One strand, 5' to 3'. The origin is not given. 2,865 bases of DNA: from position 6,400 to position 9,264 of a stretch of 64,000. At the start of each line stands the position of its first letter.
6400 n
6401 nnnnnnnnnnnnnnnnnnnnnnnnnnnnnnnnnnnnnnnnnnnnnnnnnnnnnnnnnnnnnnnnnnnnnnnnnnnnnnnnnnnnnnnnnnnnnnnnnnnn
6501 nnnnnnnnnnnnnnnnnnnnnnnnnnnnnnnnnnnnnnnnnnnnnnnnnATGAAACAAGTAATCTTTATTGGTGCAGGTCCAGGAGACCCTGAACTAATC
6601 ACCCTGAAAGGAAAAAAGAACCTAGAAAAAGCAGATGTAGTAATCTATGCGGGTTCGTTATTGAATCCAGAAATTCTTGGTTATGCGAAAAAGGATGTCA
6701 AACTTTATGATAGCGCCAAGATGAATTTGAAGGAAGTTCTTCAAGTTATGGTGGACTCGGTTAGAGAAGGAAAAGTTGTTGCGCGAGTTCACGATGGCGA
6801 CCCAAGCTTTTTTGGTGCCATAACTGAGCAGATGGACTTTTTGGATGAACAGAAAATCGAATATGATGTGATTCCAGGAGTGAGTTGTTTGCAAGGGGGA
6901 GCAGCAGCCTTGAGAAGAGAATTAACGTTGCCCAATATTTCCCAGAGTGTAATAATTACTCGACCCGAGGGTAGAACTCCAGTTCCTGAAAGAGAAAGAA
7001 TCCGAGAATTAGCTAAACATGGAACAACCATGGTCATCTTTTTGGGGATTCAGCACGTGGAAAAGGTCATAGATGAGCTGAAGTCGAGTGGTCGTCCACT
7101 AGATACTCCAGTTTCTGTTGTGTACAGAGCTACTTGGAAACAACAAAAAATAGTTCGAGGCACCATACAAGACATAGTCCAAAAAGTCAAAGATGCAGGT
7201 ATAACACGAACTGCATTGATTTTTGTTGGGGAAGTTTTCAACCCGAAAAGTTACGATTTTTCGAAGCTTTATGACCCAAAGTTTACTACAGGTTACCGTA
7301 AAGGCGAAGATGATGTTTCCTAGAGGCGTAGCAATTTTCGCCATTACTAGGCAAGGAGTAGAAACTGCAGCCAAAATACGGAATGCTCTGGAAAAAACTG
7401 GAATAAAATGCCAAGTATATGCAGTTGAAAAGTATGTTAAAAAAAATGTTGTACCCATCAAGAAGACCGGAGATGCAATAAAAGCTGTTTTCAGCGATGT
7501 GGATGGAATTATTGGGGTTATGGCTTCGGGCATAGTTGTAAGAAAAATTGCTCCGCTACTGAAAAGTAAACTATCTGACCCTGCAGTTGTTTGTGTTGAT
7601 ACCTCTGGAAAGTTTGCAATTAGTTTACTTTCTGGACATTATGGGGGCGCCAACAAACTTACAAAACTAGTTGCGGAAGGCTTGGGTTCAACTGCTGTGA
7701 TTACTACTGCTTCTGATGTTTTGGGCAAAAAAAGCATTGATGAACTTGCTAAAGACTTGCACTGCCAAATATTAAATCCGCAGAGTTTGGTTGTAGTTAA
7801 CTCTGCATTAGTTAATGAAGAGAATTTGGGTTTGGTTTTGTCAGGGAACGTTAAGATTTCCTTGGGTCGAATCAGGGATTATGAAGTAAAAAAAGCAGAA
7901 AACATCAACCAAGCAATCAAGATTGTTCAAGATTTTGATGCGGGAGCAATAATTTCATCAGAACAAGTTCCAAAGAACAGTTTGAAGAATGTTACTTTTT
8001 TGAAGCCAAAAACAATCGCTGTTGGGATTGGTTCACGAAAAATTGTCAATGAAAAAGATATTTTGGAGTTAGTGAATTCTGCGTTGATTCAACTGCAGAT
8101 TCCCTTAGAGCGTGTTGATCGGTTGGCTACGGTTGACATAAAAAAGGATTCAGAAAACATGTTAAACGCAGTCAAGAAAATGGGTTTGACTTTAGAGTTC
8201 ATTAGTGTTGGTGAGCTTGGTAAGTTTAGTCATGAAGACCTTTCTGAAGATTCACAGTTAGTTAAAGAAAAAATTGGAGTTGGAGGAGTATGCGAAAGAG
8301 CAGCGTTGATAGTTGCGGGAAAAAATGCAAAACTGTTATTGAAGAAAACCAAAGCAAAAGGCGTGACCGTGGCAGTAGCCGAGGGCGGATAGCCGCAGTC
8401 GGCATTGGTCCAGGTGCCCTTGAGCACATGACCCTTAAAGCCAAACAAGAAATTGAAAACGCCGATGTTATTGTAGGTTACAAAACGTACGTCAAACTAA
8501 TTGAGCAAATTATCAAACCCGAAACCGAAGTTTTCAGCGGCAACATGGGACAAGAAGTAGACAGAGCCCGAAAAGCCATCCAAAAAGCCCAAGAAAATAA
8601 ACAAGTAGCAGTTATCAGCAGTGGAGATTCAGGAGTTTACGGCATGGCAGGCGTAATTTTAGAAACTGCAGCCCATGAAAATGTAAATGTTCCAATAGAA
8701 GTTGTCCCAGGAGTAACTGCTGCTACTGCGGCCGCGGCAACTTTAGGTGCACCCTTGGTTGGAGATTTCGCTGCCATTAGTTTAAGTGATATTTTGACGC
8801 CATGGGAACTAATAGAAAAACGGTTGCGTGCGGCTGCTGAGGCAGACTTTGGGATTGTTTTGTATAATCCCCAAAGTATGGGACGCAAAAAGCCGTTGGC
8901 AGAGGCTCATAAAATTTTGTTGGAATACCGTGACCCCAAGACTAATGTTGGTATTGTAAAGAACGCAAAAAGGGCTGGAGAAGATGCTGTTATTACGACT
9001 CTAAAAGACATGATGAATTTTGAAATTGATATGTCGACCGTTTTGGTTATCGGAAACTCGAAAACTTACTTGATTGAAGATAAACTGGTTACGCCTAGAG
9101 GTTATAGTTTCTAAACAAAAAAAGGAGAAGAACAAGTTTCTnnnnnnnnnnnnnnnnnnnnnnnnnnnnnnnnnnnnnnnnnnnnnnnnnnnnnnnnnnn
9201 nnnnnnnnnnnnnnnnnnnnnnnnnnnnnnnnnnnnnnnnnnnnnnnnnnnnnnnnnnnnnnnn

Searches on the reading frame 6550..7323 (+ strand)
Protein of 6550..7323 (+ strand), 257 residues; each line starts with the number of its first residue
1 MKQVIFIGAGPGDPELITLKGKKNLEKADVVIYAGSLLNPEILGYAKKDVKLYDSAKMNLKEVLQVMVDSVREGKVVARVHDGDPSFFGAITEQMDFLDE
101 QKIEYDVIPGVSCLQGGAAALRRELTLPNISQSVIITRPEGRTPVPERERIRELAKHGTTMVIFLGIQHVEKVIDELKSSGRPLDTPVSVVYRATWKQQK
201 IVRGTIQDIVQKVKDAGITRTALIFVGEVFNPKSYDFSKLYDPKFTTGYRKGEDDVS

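Call 30: search_protein_families(library=pfam, proteins=[window:6550-7323:+], max_evalue=0.00001)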
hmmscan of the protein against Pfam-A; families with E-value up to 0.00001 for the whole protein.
window:6550-7323:+ (257 aa): 1 family
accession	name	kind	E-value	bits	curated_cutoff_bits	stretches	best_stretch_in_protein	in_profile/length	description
PF00590.25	TP_methylase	-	4.3e-51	174.3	27.8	1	4-209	2-211/212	Tetrapyrrole (Corrin/Porphyrin) Methylases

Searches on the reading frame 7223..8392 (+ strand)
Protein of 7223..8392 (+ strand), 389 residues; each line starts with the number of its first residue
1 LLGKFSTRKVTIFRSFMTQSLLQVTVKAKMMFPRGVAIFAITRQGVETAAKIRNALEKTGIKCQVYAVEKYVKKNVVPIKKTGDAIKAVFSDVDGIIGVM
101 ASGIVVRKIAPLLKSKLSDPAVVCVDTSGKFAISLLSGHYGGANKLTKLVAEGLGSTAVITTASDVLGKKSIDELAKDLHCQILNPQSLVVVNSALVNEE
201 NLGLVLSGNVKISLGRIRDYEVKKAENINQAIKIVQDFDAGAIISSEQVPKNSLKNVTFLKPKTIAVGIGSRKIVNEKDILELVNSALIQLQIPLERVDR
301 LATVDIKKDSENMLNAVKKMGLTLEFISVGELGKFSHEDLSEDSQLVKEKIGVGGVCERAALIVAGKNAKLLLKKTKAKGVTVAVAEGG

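Call 30: search_protein_families(library=pfam, proteins=[window:7223-8392:+], max_evalue=0.00001)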
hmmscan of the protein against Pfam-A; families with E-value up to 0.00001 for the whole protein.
window:7223-8392:+ (389 aa): 3 families
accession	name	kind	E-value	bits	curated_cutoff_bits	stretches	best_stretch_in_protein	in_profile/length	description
PF11760.13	CbiG_N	-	5.4e-34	116.5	25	1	85-165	2-82/82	Cobalamin synthesis G N-terminal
PF01890.21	CbiG_C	-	4.5e-29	101.8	27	1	265-386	1-117/117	Cobalamin synthesis G C-terminus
PF11761.13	CbiG_mid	-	8.6e-06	26.3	22.7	0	171-253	2-80/88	Cobalamin biosynthesis central region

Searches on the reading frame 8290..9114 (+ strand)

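Call 30: search_protein_families(library=pfam, proteins=[window:8290-9114:+], max_evalue=0.00001)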
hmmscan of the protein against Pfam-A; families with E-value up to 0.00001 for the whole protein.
window:8290-9114:+ (274 aa): 1 family
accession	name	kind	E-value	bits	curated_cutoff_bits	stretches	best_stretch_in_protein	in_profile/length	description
PF00590.25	TP_methylase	-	5.2e-41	141.4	27.8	1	34-240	2-210/212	Tetrapyrrole (Corrin/Porphyrin) Methylases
